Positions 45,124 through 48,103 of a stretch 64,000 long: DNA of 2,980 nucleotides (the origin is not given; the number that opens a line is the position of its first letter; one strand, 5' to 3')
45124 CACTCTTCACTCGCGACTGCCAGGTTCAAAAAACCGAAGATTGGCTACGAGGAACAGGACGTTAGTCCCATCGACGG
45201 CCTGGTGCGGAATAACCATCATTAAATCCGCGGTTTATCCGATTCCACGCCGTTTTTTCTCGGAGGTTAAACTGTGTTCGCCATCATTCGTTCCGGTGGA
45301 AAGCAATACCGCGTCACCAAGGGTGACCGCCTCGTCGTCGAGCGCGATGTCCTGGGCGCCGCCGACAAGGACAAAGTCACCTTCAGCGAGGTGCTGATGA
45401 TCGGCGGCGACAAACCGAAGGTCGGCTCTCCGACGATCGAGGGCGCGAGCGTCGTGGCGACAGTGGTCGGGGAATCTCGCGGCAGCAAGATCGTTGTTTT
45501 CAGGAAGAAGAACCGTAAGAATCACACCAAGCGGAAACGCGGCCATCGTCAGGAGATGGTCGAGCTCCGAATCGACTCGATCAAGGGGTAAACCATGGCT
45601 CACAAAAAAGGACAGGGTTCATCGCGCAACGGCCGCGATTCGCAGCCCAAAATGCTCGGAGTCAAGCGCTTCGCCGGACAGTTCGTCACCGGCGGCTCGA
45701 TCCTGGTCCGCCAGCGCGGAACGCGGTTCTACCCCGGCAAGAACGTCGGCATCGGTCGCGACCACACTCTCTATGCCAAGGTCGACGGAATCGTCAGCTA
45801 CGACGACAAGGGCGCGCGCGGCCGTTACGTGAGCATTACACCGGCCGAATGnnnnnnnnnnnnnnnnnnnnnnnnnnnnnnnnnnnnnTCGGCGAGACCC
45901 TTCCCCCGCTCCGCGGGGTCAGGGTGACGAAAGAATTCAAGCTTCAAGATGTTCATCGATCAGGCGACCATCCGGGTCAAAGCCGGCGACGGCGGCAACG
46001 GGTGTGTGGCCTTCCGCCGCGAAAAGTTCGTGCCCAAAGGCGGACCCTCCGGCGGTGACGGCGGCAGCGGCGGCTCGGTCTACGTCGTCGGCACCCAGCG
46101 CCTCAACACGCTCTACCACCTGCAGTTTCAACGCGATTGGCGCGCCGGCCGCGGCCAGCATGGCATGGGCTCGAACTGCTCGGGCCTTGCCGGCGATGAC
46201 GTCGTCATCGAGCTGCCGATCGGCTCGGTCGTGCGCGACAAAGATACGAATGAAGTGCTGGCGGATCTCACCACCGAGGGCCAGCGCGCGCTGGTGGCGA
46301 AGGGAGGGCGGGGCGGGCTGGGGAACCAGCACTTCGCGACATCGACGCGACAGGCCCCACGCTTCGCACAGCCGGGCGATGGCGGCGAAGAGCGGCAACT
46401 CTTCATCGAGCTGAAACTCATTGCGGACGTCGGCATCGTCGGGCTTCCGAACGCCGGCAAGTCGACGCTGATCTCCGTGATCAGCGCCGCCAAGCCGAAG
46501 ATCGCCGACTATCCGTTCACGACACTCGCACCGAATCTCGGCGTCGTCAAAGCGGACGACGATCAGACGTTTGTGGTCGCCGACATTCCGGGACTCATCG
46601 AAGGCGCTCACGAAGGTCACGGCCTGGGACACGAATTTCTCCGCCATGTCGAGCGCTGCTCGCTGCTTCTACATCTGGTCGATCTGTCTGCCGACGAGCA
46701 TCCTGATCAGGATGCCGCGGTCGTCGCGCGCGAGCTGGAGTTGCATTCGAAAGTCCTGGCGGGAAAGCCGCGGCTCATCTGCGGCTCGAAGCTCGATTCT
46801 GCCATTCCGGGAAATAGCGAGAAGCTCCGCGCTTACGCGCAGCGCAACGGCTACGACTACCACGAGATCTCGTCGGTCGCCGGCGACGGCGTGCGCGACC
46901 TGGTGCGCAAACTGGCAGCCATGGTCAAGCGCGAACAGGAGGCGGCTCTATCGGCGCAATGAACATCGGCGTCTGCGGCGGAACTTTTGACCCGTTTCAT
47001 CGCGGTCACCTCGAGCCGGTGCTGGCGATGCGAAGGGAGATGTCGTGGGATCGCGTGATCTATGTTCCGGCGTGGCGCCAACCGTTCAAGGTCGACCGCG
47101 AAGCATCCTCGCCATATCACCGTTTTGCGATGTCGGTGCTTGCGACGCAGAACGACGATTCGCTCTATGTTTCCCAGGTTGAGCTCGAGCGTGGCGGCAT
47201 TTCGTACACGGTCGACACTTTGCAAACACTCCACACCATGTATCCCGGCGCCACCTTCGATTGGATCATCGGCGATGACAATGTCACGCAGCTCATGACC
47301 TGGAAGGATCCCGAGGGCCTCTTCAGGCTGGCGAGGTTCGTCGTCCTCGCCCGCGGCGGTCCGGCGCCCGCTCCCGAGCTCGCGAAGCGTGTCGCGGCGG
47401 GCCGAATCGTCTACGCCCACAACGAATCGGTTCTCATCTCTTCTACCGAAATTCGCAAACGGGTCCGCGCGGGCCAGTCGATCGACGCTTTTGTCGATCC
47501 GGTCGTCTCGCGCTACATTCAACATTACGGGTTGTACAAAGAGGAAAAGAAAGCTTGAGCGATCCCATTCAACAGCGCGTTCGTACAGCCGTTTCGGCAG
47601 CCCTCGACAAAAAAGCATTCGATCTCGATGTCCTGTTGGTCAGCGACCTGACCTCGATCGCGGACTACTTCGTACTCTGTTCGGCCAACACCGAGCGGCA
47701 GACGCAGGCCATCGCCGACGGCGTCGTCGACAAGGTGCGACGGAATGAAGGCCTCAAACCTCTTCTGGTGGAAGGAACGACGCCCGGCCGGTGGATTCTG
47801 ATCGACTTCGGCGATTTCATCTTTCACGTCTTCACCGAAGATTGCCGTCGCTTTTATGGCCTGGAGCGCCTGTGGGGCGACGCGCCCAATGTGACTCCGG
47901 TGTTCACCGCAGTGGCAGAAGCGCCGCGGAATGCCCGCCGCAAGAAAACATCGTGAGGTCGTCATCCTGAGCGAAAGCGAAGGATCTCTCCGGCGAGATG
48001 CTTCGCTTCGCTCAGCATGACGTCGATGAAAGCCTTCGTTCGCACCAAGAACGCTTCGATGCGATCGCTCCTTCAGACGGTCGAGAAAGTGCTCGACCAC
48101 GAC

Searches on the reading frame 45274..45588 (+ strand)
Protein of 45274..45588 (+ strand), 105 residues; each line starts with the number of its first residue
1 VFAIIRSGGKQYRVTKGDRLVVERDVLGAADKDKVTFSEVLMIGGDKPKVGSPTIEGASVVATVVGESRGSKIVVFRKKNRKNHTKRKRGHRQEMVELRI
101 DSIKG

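Call 41: search_protein_families(library=pfam, proteins=[window:45274-45588:+], max_evalue=0.00001)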
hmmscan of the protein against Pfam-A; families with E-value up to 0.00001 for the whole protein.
window:45274-45588:+ (105 aa): 1 family
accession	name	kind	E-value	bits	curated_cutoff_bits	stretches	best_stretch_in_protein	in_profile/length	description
PF00829.26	Ribosomal_L21p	-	5.1e-33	113.7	27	1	1-103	1-99/99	Ribosomal prokaryotic L21 protein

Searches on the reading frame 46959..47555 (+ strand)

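Call 41: search_protein_families(library=pfam, proteins=[window:46959-47555:+], max_evalue=0.00001)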
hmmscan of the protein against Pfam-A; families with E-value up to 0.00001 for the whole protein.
window:46959-47555:+ (199 aa): 1 family
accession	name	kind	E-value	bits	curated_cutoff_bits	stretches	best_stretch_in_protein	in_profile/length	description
PF01467.32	CTP_transf_like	-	3.4e-18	66.6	21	1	5-168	1-133/133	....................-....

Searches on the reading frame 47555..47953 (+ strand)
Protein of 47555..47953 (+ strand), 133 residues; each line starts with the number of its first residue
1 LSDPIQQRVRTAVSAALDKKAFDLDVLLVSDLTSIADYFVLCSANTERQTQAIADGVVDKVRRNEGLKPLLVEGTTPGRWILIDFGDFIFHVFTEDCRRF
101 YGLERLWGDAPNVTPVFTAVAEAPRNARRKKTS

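Call 41: search_protein_families(library=pfam, proteins=[window:47555-47953:+], max_evalue=0.00001)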
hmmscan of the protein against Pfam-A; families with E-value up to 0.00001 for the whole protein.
window:47555-47953:+ (133 aa): 1 family
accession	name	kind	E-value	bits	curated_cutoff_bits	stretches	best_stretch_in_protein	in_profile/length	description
PF02410.21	RsfS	-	3e-28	98.4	21.6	1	11-107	2-98/98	Ribosomal silencing factor during starvation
